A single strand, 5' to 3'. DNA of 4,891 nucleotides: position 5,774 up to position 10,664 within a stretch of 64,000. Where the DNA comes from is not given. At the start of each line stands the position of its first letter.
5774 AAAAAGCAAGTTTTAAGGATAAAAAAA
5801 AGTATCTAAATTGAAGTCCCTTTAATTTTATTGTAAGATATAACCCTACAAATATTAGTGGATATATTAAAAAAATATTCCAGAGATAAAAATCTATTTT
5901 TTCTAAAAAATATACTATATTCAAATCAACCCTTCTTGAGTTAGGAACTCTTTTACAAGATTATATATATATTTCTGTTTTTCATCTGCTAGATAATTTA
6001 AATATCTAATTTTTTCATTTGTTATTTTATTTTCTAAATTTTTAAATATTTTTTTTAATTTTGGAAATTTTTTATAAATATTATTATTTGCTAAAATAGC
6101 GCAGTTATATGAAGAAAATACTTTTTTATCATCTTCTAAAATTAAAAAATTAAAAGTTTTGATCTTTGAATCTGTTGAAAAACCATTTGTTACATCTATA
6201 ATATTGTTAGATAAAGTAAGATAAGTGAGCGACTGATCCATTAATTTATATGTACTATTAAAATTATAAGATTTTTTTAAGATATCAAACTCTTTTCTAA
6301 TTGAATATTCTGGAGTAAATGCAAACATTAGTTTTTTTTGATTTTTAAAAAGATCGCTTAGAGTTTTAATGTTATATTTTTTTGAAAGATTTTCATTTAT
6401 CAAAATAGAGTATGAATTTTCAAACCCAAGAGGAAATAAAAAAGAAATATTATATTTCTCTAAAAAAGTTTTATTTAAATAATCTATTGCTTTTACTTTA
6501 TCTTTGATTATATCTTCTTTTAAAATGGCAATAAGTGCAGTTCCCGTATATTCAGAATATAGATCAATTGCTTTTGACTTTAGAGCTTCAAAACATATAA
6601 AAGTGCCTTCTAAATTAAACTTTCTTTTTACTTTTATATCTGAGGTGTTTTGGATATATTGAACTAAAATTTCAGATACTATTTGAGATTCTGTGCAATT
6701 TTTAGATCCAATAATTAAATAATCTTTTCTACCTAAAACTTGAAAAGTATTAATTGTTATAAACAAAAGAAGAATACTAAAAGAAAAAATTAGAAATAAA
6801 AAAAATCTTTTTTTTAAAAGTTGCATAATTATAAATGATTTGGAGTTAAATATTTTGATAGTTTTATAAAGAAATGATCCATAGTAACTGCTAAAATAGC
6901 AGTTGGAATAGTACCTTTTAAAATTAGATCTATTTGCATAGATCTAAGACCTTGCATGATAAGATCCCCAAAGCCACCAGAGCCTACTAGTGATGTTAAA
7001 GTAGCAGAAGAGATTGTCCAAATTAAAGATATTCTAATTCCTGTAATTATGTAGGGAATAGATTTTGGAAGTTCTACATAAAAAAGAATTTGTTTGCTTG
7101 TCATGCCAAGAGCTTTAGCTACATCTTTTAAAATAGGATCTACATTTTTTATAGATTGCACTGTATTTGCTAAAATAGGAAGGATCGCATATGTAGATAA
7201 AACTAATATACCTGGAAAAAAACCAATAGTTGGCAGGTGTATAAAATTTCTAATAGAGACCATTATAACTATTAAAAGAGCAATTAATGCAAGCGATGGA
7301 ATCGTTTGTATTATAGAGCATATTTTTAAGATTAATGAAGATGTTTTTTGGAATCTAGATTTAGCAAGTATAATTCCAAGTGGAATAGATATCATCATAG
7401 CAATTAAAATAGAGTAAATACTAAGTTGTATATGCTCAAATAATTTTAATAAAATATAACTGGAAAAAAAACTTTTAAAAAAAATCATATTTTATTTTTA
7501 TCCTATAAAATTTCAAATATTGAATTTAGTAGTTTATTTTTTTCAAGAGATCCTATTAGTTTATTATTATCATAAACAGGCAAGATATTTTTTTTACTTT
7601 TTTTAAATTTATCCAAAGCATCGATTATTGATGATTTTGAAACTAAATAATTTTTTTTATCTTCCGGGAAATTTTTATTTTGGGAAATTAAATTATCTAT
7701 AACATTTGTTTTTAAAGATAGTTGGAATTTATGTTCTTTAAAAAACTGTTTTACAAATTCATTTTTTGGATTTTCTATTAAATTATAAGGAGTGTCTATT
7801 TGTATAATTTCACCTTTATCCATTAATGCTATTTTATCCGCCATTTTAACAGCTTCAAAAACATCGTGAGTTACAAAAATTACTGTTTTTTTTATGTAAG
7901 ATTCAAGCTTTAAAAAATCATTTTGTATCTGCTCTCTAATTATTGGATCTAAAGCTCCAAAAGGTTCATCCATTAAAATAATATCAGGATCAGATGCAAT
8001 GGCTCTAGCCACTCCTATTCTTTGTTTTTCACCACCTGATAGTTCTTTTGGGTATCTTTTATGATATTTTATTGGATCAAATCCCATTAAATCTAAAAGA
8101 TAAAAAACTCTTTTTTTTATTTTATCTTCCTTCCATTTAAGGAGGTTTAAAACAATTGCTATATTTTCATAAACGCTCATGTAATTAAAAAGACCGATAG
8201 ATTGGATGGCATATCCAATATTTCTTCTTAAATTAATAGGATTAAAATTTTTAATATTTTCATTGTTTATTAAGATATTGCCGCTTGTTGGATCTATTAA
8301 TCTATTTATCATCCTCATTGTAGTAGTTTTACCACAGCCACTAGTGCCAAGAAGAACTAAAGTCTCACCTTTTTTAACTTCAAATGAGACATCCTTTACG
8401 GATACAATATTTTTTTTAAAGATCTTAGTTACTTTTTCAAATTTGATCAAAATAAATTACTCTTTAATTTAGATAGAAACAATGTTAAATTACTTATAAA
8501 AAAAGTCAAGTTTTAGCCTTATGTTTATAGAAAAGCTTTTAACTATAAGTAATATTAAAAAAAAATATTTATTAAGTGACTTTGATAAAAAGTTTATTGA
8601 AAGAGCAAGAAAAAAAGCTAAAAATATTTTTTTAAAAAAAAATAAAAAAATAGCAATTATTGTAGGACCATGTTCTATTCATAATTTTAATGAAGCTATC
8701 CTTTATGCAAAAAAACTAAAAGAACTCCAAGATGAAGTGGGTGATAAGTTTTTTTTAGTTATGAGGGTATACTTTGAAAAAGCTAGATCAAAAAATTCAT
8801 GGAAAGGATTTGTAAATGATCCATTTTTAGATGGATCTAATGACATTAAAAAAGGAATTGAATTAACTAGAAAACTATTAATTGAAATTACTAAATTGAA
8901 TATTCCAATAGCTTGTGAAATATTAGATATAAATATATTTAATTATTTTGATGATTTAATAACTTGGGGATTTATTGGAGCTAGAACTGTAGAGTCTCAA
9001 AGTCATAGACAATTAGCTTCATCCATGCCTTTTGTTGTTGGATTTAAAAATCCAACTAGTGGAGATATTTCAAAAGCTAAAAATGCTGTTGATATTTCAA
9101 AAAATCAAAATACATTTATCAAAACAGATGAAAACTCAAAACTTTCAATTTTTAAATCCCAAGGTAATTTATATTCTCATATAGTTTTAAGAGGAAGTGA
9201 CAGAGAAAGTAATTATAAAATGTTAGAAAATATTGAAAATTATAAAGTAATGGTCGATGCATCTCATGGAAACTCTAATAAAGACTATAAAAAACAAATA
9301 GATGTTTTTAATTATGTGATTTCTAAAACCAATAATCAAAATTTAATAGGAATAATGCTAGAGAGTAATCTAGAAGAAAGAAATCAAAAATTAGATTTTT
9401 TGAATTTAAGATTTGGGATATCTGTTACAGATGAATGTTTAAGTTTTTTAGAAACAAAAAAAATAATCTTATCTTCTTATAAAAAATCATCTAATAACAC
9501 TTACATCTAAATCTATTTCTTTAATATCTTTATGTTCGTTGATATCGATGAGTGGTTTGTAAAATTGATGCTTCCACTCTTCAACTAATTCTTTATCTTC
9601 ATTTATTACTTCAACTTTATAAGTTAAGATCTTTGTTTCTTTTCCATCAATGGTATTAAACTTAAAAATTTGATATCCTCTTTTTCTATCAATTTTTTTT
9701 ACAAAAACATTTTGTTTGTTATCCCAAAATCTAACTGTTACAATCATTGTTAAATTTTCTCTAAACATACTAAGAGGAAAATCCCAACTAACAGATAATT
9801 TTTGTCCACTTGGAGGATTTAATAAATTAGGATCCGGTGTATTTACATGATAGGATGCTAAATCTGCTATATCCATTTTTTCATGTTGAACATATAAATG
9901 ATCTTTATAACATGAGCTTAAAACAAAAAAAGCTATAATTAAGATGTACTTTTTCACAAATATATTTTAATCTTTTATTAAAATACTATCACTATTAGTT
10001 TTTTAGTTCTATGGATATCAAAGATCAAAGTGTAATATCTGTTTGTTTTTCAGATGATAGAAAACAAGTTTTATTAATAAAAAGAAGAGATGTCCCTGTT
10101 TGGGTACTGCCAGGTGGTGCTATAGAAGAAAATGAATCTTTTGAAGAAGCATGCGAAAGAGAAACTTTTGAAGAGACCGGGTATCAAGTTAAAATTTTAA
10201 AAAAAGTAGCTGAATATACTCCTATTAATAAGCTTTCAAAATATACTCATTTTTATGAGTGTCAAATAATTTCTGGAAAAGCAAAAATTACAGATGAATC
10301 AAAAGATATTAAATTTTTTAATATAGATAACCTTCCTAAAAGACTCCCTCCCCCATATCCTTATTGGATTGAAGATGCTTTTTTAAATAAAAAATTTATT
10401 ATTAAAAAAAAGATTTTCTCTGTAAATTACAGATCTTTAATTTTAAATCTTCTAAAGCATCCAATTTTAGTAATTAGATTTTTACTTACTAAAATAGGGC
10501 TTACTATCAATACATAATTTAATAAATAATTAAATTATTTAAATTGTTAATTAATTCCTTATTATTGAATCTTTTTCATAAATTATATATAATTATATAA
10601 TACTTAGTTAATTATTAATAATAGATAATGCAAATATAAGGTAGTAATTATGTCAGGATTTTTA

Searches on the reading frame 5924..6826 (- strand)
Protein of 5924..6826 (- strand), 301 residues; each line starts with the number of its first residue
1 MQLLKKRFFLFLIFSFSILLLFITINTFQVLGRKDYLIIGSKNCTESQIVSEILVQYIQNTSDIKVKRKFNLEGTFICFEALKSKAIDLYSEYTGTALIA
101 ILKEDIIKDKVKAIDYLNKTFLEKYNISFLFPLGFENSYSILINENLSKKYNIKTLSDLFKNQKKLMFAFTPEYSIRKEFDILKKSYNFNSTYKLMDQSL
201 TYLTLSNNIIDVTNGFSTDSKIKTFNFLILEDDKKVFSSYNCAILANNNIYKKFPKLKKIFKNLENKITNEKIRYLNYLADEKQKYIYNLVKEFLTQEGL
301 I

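Call 42: search_protein_families(library=pfam, proteins=[window:5924-6826:-], max_evalue=0.001)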
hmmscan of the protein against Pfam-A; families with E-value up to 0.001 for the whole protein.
window:5924-6826:- (301 aa): 1 family
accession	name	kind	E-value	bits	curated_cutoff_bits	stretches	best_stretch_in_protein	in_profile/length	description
PF04069.17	OpuAC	-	1.1e-41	143.6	21.2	1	37-296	3-256/257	Substrate binding domain of ABC-type glycine betaine transport system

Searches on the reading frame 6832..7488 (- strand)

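Call 42: search_protein_families(library=pfam, proteins=[window:6832-7488:-], max_evalue=0.001)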
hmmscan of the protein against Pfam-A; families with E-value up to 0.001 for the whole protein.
window:6832-7488:- (219 aa): 1 family
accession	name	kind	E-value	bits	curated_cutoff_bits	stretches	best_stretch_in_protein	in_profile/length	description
PF00528.27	BPD_transp_1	-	9.9e-28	97.5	26.4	1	35-206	2-170/184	Binding-protein-dependent transport system inner membrane component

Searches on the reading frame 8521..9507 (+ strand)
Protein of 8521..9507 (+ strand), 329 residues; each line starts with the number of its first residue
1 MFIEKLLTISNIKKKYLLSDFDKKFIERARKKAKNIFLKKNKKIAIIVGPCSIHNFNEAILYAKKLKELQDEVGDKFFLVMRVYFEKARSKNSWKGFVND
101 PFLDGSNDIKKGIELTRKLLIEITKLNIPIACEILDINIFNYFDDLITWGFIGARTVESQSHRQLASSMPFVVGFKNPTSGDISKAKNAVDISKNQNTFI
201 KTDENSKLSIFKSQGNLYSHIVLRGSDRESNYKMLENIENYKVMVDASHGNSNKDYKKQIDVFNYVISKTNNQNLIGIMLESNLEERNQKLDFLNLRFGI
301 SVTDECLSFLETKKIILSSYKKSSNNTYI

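Call 42: search_protein_families(library=pfam, proteins=[window:8521-9507:+], max_evalue=0.001)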
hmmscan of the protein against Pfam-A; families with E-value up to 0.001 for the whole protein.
window:8521-9507:+ (329 aa): 1 family
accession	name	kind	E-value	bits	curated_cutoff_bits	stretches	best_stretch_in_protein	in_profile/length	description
PF00793.26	DAHP_synth_1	-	1.4e-55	188.6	25.5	1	35-308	9-261/270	DAHP synthetase I family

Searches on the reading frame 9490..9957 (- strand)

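Call 42: search_protein_families(library=pfam, proteins=[window:9490-9957:-], max_evalue=0.001)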
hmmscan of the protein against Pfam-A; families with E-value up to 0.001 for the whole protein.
window:9490-9957:- (156 aa): 0 families

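Call 51: search_protein_families(library=ncbifam, proteins=[window:9490-9957:-], max_evalue=0.1)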
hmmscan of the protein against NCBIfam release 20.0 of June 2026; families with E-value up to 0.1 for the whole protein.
window:9490-9957:- (156 aa): 1 family
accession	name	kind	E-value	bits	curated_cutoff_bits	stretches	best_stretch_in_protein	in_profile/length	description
NF045717.1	DVU0259_DivK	exception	0.0071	16.5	160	1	82-146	14-78/117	DVU0259 family response regulator domain-containing protein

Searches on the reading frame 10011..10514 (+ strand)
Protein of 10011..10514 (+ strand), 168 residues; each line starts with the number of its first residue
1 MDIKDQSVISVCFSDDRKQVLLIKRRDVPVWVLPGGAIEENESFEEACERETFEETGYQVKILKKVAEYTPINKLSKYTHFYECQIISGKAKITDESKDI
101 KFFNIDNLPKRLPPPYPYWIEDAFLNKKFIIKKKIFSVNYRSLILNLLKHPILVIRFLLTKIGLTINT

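Call 54: find_related_loci(query=A2, collection=genome_contigs, flank=7000)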
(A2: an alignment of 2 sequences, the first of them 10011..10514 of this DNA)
Query A2 (168 aa) in genome_contigs; peptide patterns used: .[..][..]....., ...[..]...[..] (x = any residue, [..] = any of these).
105 stretches matched a pattern, but none encodes a relative of the query by tblastn (E <= 1e-3).

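Call 55: find_homologous_proteins(query=window:10011-10514:+, max_evalue=1e-20)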
Query window:10011-10514:+ (168 aa): 746 proteins with E <= 1e-20 among 940 candidates; the best 120 are listed.
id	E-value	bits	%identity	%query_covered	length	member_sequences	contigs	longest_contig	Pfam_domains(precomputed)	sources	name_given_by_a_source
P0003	9.9e-107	372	100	100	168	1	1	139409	PF00293.35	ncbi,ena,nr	ncbi:MAG: RNA pyrophosphohydrolase [Candidatus Anoxychlamydiales bacterium]|nr:RNA pyrophosphohydrol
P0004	6.3e-90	317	84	100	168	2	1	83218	PF00293.35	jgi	jgi:ADP-ribose pyrophosphatase YjhB (NUDIX family)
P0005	1.8e-73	264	71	99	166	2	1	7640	PF00293.35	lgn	-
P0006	3.9e-70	253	68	98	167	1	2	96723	PF00293.35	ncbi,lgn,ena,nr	ncbi:MAG: RNA pyrophosphohydrolase [Candidatus Anoxychlamydiales bacterium]|nr:RNA pyrophosphohydrol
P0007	5.5e-70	253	66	100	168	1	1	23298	PF00293.35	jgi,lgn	-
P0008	7.5e-70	252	67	100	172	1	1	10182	PF00293.35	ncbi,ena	-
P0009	3.1e-69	250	66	98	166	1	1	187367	PF00293.35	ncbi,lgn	-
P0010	3.8e-69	250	66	100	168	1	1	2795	PF00293.35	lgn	-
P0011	1.4e-68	248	65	100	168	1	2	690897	PF00293.35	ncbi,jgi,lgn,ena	ncbi:MAG: NUDIX domain-containing protein [Parachlamydiales bacterium]|jgi:8-oxo-dGTP pyrophosphatas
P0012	1.5e-67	245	67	100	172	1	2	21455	PF00293.35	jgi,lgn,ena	jgi:8-oxo-dGTP diphosphatase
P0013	1.5e-67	245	68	98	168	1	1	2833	PF00293.35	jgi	jgi:8-oxo-dGTP diphosphatase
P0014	1.9e-67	244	62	100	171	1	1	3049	PF00293.35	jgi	-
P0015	5.4e-67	243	67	98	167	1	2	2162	PF00293.35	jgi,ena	-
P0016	9.9e-67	242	68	98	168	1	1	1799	PF00293.35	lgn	-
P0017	2.1e-66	241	68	100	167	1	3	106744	PF00293.35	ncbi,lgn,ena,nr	ncbi:MAG: RNA pyrophosphohydrolase [Candidatus Anoxychlamydiales bacterium]|nr:RNA pyrophosphohydrol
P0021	6.3e-66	239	63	100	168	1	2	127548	PF00293.35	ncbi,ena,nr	ncbi:MAG: RNA pyrophosphohydrolase [Candidatus Anoxychlamydiales bacterium]|nr:RNA pyrophosphohydrol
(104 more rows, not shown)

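Call 56: find_encoding_contigs(protein=P0004, flank=6000, max_places=3)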
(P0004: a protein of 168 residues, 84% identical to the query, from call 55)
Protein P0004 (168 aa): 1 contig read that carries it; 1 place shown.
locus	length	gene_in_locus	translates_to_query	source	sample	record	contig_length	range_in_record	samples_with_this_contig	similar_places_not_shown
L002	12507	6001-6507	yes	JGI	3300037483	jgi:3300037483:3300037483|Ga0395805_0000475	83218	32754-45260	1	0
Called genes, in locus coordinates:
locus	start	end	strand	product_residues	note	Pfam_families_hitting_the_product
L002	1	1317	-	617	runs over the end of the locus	PF06293:Kdo (faint), PF00069:Pkinase, PF07714:PK_Tyr_Ser-Thr (weak)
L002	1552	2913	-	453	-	PF01235:Na_Ala_symp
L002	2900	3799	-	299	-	PF04069:OpuAC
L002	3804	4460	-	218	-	PF00528:BPD_transp_1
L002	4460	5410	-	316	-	PF00005:ABC_tran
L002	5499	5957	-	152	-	-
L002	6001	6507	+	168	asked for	PF00293:NUDIX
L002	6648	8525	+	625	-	-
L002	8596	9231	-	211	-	PF01791:DeoC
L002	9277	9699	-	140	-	PF00137:ATP-synt_C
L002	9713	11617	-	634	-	PF01496:V_ATPase_I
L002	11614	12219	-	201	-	PF01813:ATP-synt_D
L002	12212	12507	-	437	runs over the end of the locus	PF02874:ATP-synt_ab_N, PF00006:ATP-synt_ab, PF22919:ATP-synt_VA_C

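Call 57: find_encoding_contigs(protein=P0005, flank=6000, max_places=2)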
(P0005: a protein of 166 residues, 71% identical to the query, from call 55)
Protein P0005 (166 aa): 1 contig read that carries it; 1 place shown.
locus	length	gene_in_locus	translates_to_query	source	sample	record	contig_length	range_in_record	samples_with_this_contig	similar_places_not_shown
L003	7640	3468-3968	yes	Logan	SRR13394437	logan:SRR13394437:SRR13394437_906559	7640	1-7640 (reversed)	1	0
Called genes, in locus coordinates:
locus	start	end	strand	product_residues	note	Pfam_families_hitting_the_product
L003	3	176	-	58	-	?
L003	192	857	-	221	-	PF00528:BPD_transp_1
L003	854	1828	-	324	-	PF00005:ABC_tran, PF13304:AAA_21 (weak), PF00571:CBS (faint)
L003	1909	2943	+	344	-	PF00793:DAHP_synth_1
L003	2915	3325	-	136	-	-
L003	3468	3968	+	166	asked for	PF00293:NUDIX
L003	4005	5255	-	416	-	PF00083:Sugar_tr (faint), PF07690:MFS_1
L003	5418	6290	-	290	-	PF04055:Radical_SAM, PF13186:SPASM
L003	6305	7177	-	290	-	PF04055:Radical_SAM, PF13186:SPASM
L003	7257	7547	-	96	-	-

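Call 58: find_encoding_contigs(protein=P0006, flank=6000, max_places=2)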
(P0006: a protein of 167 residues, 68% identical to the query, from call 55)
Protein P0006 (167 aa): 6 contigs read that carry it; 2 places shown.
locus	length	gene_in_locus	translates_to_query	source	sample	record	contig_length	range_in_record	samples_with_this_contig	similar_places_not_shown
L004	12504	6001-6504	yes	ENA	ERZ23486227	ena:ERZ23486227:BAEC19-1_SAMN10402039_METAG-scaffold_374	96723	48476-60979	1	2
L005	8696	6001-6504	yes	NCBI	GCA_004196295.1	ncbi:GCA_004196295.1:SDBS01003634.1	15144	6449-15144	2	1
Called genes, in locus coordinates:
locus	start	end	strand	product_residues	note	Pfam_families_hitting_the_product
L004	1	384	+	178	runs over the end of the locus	PF13639:zf-RING_2 (weak), PF17123:zf-RING_11 (weak)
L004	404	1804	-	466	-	PF01235:Na_Ala_symp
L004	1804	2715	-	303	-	PF04069:OpuAC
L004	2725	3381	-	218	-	PF00528:BPD_transp_1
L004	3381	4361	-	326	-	PF00005:ABC_tran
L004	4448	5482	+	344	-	PF00793:DAHP_synth_1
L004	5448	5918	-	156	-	-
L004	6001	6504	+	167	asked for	PF00293:NUDIX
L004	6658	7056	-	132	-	-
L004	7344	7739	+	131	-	-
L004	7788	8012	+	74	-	-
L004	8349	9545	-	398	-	PF12323:HTH_OrfB_IS605, PF01385:OrfB_IS605, PF07282:Cas12f1-like_TNB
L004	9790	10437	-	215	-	PF01791:DeoC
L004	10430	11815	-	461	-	PF00206:Lyase_1, PF10415:FumaraseC_C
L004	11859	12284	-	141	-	PF00137:ATP-synt_C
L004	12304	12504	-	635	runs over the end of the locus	PF01496:V_ATPase_I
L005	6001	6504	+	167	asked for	PF00293:NUDIX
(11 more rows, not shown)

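Call 93: search_protein_families(library=phrogs, proteins=[L002:6648-8522:+], max_evalue=0.01)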
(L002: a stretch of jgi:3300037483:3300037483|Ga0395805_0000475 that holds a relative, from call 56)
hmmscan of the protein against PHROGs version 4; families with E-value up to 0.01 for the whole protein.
L002:6648-8522:+ (625 aa): 0 families

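Call 94: find_encoding_contigs(protein=P0017, flank=5000, max_places=1)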
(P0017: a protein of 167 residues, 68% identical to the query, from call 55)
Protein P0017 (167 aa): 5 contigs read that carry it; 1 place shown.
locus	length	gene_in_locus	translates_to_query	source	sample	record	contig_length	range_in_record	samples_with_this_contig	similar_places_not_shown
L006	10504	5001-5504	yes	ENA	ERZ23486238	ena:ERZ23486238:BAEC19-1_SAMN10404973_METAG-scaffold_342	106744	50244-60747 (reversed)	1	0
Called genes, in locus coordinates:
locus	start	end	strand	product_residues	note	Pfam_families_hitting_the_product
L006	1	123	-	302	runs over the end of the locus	PF04069:OpuAC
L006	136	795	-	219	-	PF00528:BPD_transp_1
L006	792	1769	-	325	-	PF00005:ABC_tran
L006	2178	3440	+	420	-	PF14239:RRXRR, PF01844:HNH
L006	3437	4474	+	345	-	PF00793:DAHP_synth_1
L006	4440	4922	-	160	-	-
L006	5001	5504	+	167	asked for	PF00293:NUDIX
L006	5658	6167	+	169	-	-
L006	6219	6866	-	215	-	PF01791:DeoC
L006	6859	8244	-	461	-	PF00206:Lyase_1, PF10415:FumaraseC_C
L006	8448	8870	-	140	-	PF00137:ATP-synt_C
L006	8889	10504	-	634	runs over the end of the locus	PF01496:V_ATPase_I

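Call 95: find_encoding_contigs(protein=P0021, flank=5000, max_places=1)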
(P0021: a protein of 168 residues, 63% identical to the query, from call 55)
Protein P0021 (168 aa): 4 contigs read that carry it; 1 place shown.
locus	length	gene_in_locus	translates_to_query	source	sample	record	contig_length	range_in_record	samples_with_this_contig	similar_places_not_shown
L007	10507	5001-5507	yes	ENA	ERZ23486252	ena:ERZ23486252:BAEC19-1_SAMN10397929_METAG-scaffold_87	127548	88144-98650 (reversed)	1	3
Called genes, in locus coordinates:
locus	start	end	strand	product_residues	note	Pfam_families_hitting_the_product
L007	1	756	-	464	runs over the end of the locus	PF01235:Na_Ala_symp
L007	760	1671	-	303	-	PF04069:OpuAC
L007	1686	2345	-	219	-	PF00528:BPD_transp_1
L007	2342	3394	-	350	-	PF02463:SMC_N (faint), PF00005:ABC_tran, PF13304:AAA_21 (faint)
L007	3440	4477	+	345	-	PF00793:DAHP_synth_1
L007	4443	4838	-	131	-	-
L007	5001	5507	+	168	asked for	PF00293:NUDIX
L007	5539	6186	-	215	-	PF01791:DeoC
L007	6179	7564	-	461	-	PF00206:Lyase_1, PF10415:FumaraseC_C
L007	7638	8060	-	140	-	PF00137:ATP-synt_C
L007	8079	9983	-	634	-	PF01496:V_ATPase_I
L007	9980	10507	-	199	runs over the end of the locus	PF01813:ATP-synt_D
